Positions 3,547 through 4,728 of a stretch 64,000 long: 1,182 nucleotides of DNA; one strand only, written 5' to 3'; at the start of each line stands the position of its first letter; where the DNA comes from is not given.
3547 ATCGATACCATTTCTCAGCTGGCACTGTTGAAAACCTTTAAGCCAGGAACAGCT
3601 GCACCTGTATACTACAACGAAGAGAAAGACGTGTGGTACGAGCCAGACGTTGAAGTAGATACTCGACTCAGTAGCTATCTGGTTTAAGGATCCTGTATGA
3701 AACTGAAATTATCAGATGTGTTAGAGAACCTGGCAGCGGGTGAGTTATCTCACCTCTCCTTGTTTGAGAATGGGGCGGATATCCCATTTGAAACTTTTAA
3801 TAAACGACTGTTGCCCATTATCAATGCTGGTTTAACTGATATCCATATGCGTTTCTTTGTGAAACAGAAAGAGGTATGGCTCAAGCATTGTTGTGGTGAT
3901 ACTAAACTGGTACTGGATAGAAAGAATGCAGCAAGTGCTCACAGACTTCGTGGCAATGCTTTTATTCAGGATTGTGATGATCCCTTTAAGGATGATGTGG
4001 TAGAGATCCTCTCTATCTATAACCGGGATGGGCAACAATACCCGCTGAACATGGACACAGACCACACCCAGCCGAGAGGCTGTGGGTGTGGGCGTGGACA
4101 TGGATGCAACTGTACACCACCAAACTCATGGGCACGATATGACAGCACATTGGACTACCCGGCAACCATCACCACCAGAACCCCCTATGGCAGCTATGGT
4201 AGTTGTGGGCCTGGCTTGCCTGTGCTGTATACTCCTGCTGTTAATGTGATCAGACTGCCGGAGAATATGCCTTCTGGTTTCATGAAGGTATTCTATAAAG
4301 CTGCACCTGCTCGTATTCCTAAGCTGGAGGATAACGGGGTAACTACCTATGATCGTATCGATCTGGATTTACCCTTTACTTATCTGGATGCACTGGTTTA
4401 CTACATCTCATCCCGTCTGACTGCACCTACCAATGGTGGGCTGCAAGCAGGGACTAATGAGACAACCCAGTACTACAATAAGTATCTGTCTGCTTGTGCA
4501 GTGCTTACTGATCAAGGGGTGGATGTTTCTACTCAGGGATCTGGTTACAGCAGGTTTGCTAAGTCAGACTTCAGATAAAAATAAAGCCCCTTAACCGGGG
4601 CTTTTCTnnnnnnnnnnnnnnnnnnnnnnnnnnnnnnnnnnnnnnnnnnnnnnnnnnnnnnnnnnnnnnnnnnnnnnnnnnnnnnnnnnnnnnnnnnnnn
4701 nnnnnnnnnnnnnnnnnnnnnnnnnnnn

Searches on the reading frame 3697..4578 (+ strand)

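Call 23: search_protein_families(library=phrogs, proteins=[window:3697-4578:+], max_evalue=0.001)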
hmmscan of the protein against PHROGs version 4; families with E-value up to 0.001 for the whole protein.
window:3697-4578:+ (293 aa): 1 family
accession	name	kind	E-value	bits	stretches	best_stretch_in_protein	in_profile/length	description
phrog_2125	-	head and packaging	3e-46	159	1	4-289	2-230/234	virion structural protein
